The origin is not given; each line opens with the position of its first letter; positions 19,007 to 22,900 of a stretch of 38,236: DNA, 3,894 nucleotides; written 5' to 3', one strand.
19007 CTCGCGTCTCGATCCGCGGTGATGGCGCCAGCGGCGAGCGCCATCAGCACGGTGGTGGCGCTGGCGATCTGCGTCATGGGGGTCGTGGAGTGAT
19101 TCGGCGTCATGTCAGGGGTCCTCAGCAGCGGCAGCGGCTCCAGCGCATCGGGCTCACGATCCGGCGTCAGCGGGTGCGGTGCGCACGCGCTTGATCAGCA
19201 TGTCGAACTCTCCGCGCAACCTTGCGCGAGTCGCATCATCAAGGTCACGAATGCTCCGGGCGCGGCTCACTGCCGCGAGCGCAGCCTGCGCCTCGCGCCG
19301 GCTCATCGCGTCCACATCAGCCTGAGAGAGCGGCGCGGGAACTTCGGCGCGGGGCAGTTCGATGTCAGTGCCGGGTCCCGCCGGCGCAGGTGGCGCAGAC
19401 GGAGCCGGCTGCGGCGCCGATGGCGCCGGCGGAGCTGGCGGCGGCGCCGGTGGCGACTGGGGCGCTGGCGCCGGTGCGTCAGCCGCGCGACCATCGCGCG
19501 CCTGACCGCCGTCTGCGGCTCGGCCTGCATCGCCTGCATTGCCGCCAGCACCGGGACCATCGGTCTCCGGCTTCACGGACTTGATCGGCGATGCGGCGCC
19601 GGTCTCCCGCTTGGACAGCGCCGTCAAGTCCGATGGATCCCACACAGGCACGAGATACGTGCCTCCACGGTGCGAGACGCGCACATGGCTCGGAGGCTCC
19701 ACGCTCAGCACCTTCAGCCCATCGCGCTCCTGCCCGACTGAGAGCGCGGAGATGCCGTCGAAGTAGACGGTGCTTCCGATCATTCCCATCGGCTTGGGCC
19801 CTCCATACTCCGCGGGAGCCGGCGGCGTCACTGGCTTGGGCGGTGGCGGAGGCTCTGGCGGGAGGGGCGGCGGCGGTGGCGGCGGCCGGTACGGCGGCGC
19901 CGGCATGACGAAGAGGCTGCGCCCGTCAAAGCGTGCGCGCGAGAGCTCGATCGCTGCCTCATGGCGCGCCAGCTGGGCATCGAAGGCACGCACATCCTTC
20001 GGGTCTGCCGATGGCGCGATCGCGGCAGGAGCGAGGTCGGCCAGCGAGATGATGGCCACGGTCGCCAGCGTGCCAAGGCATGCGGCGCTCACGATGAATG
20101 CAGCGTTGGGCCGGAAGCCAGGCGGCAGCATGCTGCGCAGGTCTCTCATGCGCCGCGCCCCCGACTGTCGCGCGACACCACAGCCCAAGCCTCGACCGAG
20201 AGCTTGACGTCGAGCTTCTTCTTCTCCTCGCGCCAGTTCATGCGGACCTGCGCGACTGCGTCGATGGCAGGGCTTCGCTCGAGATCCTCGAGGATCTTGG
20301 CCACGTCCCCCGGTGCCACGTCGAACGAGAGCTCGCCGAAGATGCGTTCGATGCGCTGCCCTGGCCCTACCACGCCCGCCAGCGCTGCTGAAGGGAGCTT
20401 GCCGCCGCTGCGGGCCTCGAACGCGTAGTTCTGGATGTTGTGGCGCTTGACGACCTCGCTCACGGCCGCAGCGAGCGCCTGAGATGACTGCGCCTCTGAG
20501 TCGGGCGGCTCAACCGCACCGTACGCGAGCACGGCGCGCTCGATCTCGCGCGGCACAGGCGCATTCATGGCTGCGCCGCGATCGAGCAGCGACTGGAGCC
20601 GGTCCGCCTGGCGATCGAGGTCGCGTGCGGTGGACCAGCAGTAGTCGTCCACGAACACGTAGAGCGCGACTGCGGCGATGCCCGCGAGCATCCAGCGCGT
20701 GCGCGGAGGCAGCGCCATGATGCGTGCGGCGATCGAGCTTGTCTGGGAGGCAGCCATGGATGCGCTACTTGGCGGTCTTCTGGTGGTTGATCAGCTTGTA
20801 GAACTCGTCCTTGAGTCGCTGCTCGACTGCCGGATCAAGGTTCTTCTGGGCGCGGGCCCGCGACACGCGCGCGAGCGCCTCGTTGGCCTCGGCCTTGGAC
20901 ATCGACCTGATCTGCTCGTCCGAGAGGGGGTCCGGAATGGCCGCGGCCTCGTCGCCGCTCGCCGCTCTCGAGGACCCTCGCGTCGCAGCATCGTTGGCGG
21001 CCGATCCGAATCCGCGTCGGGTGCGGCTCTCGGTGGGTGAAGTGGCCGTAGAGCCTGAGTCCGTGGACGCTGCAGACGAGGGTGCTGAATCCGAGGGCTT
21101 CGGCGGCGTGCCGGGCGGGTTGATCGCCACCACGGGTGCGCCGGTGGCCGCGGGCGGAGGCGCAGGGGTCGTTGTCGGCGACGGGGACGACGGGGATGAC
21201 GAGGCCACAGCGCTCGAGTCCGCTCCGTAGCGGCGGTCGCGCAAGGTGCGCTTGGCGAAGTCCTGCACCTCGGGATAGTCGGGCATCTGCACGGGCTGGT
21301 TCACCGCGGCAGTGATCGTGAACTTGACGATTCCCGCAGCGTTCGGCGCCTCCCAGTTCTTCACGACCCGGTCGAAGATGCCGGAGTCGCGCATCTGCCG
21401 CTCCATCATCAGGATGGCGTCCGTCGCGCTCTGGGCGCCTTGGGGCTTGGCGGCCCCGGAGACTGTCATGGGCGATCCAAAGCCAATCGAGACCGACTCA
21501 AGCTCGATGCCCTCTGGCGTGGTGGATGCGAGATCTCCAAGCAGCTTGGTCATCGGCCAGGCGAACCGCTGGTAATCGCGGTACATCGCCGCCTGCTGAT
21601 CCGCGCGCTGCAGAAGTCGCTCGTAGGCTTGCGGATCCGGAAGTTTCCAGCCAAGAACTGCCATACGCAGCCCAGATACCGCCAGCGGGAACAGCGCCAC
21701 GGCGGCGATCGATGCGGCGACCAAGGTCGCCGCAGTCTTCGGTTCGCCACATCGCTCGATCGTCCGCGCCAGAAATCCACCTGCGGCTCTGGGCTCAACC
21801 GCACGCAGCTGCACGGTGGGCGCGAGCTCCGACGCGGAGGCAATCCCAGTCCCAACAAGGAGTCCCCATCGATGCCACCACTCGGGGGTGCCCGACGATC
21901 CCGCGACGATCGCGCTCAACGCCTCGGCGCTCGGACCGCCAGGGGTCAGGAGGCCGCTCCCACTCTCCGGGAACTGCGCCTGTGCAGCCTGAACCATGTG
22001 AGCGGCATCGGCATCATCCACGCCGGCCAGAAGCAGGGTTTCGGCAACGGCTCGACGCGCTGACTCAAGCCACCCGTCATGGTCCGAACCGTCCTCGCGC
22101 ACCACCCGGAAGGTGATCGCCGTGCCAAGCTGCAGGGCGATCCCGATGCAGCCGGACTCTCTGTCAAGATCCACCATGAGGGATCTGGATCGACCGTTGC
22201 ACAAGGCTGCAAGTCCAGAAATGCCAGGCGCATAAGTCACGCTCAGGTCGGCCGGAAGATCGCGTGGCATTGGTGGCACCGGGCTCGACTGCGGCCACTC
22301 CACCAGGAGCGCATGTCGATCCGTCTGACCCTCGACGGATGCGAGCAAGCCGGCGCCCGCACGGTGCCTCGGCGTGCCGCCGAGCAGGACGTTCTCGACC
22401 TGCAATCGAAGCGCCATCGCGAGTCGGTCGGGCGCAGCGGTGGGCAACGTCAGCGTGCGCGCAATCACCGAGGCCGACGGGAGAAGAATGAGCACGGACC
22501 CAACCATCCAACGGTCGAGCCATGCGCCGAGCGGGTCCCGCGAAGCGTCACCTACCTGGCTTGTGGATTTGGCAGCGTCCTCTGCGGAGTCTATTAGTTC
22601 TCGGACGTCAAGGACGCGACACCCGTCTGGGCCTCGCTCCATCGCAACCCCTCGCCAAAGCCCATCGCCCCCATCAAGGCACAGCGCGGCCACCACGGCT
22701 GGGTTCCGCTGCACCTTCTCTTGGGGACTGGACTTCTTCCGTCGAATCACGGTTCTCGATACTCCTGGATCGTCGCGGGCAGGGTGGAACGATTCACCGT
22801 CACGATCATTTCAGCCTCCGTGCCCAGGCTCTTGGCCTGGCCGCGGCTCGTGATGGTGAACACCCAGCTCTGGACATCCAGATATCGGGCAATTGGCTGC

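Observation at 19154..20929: A 53-aa C-terminal module shared by the GspC-like and GspL-like proteins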

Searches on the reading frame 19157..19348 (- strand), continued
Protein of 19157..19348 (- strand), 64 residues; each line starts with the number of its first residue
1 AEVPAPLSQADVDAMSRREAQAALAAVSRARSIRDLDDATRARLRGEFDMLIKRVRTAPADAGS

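Call 78: find_encoding_contigs(protein=P0070, flank=6000, max_places=1)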
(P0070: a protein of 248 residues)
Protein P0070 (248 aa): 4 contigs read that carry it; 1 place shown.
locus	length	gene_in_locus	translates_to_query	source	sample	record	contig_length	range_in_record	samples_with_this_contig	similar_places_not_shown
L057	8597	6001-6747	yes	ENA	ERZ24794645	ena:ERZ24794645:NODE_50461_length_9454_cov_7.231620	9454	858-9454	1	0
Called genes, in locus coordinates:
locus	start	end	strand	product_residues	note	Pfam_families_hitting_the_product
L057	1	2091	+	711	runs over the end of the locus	-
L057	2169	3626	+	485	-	-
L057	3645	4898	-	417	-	PF13606:Ank_3 (faint), PF00023:Ank (faint), PF12796:Ank_2, PF13637:Ank_4, PF13857:Ank_5, PF12796:Ank_2 (weak)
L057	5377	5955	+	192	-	-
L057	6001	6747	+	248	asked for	-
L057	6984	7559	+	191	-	-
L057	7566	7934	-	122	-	PF12893:Lumazine_bd_2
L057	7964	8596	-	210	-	?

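Call 79: find_encoding_contigs(protein=P0098, flank=8000, max_places=1)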
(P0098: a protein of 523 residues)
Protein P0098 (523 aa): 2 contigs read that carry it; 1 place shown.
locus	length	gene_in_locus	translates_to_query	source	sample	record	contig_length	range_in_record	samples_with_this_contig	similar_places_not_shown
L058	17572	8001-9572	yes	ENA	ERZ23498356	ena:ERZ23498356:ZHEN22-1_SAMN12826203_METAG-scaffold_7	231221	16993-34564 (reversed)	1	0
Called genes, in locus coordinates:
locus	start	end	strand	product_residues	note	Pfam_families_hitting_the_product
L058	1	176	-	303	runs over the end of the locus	-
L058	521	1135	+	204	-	PF07638:Sigma70_ECF, PF08281:Sigma70_r4_2 (weak)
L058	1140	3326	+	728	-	PF00069:Pkinase, PF01636:APH (faint), PF07714:PK_Tyr_Ser-Thr, PF03109:ABC1 (weak), PF13426:PAS_9 (faint), PF17667:Pkinase_fungal (weak), PF00989:PAS (faint), PF13188:PAS_8 (faint)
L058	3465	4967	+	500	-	PF13372:Alginate_exp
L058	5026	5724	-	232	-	-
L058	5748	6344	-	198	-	-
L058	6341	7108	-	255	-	-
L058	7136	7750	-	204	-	-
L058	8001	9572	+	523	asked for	PF14312:FG-GAP_2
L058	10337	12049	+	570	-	-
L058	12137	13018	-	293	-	-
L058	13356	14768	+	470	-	-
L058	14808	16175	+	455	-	PF06965:Na_H_antiport_1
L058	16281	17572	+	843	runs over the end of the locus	-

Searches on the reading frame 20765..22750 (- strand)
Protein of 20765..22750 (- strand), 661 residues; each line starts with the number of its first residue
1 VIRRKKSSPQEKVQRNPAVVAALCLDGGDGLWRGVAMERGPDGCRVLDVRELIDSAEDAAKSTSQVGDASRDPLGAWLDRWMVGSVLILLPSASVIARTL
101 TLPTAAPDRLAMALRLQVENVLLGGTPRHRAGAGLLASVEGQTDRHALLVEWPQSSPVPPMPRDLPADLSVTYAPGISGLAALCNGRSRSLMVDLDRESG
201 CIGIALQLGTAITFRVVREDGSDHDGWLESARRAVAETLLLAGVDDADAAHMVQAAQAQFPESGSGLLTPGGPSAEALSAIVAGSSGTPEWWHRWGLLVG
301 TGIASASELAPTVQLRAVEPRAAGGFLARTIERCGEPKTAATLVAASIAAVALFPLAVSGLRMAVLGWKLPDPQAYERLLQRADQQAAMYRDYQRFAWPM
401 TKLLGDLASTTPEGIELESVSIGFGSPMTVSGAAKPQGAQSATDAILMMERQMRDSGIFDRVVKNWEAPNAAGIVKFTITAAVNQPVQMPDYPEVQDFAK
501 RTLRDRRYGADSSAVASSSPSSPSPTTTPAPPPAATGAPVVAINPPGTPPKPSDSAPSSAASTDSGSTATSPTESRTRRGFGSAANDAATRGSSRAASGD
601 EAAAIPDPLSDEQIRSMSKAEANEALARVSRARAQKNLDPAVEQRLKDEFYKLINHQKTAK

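Call 6: search_protein_families(library=pfam, proteins=[window:20765-22750:-], max_evalue=0.1)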
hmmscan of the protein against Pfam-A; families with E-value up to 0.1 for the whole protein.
window:20765-22750:- (661 aa): 0 families

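Call 10: search_protein_families(library=ncbifam, proteins=[window:20765-22750:-], max_evalue=0.1)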
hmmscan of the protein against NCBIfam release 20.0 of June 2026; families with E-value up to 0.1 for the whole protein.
window:20765-22750:- (661 aa): 0 families

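Call 21: find_homologous_proteins(query=window:20765-22750:-, max_evalue=0.001)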
Query window:20765-22750:- (661 aa): 31 proteins with E <= 0.001 among 8000 candidates.
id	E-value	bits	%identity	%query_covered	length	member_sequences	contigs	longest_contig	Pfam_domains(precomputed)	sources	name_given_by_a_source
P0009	0.0e+0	1355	100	95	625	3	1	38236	-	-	-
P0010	0.0e+0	1142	80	100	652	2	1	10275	-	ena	-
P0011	0.0e+0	1117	79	100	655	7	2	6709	-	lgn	-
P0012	0.0e+0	1115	78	100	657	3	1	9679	-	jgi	jgi:hypothetical protein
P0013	0.0e+0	1113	79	100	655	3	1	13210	-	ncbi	-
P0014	0.0e+0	1104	77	100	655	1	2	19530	-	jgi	-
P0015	0.0e+0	1084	77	100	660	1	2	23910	-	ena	-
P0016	0.0e+0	1056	80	93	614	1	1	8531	-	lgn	-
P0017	0.0e+0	1046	82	89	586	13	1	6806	-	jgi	jgi:Tfp pilus assembly protein PilN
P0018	2.3e-297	1006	71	100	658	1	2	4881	-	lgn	-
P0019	1.8e-295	1000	80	88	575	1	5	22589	-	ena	-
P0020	1.0e-294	997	80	88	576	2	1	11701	-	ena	-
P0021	2.1e-292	989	79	88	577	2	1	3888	-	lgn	-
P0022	5.9e-287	971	77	88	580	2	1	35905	-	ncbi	-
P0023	3.4e-282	956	76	89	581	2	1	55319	-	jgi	jgi:Tfp pilus assembly protein PilN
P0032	1.9e-125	438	41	87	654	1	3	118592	-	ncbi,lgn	-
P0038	4.3e-60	222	30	95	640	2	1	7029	-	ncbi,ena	-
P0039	4.7e-53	199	29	95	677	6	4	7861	-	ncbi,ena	-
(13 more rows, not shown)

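Call 27: find_encoding_contigs(protein=P0032, flank=8000, max_places=2)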
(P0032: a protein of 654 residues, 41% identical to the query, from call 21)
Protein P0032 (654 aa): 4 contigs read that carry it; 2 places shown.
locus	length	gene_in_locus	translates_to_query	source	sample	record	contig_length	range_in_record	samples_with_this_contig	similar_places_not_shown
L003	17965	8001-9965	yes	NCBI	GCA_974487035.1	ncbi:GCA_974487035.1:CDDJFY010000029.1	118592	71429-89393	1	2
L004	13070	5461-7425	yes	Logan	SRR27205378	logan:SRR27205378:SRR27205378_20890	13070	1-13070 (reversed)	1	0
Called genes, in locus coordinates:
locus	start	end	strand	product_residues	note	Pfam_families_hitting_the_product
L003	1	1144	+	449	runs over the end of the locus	-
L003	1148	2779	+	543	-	PF05157:MshEN, PF00437:T2SSE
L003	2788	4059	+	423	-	PF28597:T2SSF_N, PF00482:T2SSF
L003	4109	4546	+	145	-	PF07963:N_methyl, PF08334:T2SSG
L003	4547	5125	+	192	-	PF07963:N_methyl (weak)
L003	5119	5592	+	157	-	-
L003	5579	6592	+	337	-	PF07963:N_methyl (faint), PF11612:T2SSJ (weak)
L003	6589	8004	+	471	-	PF21687:T2SSK_1st, PF12836:HHH_3 (faint), PF03934:T2SSK (weak)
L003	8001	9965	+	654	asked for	-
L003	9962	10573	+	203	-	-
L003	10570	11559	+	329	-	-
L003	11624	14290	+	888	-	PF03958:Secretin_N, PF00263:Secretin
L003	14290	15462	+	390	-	-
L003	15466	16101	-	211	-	-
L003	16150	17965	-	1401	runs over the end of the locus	PF13360:PQQ_2 (weak)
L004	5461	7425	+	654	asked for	-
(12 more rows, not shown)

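Call 28: find_encoding_contigs(protein=P0039, flank=8000, max_places=2)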
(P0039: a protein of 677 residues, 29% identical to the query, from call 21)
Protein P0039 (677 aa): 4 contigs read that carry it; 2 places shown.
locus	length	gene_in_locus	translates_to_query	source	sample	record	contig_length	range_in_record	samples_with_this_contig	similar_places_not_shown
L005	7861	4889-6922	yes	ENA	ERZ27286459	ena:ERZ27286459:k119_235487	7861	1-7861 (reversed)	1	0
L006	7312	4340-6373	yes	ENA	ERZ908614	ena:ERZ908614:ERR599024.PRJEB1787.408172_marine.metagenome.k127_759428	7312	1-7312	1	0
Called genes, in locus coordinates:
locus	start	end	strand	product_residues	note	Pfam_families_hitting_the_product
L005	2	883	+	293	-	?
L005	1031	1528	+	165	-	PF08334:T2SSG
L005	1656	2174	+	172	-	-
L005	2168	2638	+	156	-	-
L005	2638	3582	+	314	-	-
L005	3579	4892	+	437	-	PF12836:HHH_3 (faint), PF21687:T2SSK_1st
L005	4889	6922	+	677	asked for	-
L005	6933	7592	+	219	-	-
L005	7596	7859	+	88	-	?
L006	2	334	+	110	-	?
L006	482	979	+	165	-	PF08334:T2SSG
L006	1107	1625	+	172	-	-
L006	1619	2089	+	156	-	-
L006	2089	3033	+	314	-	-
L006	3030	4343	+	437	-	PF12836:HHH_3 (faint), PF21687:T2SSK_1st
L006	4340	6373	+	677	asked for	-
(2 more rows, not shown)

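Call 29: find_encoding_contigs(protein=P0038, flank=8000, max_places=2)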
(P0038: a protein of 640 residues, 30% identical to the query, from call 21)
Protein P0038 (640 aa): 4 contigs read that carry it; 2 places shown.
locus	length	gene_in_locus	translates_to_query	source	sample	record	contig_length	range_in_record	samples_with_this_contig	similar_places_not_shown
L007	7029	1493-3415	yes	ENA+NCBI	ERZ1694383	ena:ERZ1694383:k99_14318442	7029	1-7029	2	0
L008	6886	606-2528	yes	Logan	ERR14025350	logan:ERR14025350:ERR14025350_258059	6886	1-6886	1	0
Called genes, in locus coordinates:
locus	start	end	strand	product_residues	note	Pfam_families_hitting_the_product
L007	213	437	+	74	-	-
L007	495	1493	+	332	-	PF21687:T2SSK_1st, PF12836:HHH_3 (weak)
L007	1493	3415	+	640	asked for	-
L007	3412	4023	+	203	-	-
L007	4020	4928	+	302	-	-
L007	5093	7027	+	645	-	?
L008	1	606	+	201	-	?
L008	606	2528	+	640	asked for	-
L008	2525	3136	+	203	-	-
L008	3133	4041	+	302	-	-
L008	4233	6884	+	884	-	?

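Call 41: find_related_loci(query=A4, collection=genome_contigs, flank=7000)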
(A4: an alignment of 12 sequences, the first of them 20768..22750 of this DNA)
Query A4 (661 aa) in genome_contigs; peptide patterns used: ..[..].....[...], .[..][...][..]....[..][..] (x = any residue, [..] = any of these).
71 stretches matched a pattern; 43 encode a relative of the query (tblastn E <= 1e-3); 43 distinct loci.
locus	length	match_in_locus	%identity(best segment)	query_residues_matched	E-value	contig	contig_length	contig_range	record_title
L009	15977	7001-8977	79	1-661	0e+0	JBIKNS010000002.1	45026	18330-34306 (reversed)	MAG: Phycisphaerales bacterium isolate ME2014-10-05_3300035664_group5_bin91 Rohwer_bin1607_scaffold_166_c1, whole genome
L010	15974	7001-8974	77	1-661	0e+0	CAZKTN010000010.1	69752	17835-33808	MAG TPA_asm: uncultured Isosphaeraceae bacterium isolate SRP319275_co3_206 genome assembly, contig: NODE_542_length_6975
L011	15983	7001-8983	75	1-661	0e+0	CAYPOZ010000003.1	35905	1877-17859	MAG TPA_asm: uncultured Isosphaeraceae bacterium isolate binchicken_co113_65 genome assembly, contig: NODE_1282_length_3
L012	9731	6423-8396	70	1-661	0e+0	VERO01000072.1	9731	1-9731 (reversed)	MAG: Phycisphaerales bacterium isolate ZLKRG44 NODE_7683_length_9731_cov_3.079342, whole genome shotgun sequence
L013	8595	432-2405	42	4-658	2e-146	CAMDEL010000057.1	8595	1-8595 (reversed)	MAG: Singulisphaera sp. GP187 isolate TE-11nov19-35 genome assembly, contig: TE-11nov19-C15894, whole genome shotgun seq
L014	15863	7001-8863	43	52-656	3e-142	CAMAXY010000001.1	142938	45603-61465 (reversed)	MAG: Singulisphaera sp. GP187 isolate ME-21oct19-76 genome assembly, contig: ME-21oct19-C117, whole genome shotgun seque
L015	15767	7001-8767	44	76-658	2e-136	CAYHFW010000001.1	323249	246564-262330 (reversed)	MAG TPA_asm: uncultured Singulisphaera sp. isolate ERP119702_co1_285 genome assembly, contig: NODE_4_length_323249_cov_1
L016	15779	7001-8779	44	77-658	2e-136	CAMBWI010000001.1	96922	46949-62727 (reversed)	MAG: Singulisphaera sp. GP187 isolate TrH-03may19-212 genome assembly, contig: TrH-03may19-C183, whole genome shotgun se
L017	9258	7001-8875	41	39-658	2e-135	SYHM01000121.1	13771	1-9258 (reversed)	MAG: Planctomycetia bacterium isolate F1-60-MAGs130 F1-60__c273038, whole genome shotgun sequence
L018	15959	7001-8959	40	2-658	1e-132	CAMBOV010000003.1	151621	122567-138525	MAG: Singulisphaera sp. GP187 isolate MH-09jul19-142 genome assembly, contig: MH-09jul19-C134, whole genome shotgun sequ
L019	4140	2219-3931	46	86-658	4e-135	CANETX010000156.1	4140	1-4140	MAG: Planctomycetaceae bacterium isolate CH-Jul18-113 genome assembly, contig: CH-Jul18-C49864, whole genome shotgun seq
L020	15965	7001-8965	40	2-661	3e-123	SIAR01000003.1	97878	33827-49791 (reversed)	MAG: Phycisphaerales bacterium isolate Baikal-deep-G179 BACOMB-C557, whole genome shotgun sequence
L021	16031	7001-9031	43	1-658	2e-145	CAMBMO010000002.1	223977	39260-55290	MAG: Singulisphaera sp. GP187 isolate TrH-03may19-144 genome assembly, contig: TrH-03may19-C21, whole genome shotgun seq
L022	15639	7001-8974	43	4-658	2e-150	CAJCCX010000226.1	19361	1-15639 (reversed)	uncultured bacterium isolate Loc090402-8m_bin-0938 genome assembly, contig: bin-0938:226/308, whole genome shotgun seque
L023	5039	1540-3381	35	3-656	2e-94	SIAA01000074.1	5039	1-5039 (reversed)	MAG: Phycisphaerales bacterium isolate Baikal-deep-G162 BACOMB-C75409, whole genome shotgun sequence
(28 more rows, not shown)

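Call 59: search_solved_structures(query=A4, max_evalue=1, show_alignments=0)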
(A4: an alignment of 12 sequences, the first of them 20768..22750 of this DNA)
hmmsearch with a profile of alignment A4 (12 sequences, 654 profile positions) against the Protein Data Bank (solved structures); distinct sequences matched with E-value up to 1: 3.
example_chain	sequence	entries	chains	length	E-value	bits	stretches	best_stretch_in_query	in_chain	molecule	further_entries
1w97_L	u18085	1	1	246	0.7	11.6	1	45-105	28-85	TYPE II SECRETION SYSTEM PROTEIN L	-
1yf5_L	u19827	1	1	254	0.75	11.6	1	45-105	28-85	General secretion pathway protein L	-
2bh1_A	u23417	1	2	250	0.77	11.5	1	45-105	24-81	GENERAL SECRETION PATHWAY PROTEIN L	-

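Call 66: search_protein_families(library=pfam, alignment_id=A4, max_evalue=1)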
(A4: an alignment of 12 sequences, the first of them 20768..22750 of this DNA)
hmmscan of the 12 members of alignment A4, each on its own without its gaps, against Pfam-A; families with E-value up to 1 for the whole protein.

A. member 1, window:20768-22750:- (661 aa): 0 families

B. families by the number of members that match (of 12 scanned): 8 families
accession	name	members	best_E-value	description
PF05137.18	PilN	6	0.00061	Fimbrial assembly protein (PilN)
PF04087.19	DUF389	1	0.029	Domain of unknown function (DUF389)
PF19126.5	DUF5810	1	0.063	Family of unknown function (DUF5810)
PF02881.24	SRP54_N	1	0.076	SRP54-type protein, helical bundle domain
PF17593.7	DUF5490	1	0.17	Family of unknown function (DUF5490)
PF08560.15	DUF1757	1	0.18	Protein of unknown function (DUF1757)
PF00153.32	Mito_carr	1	0.23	Mitochondrial carrier protein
PF05134.19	T2SSL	1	0.23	Type II secretion system (T2SS), protein L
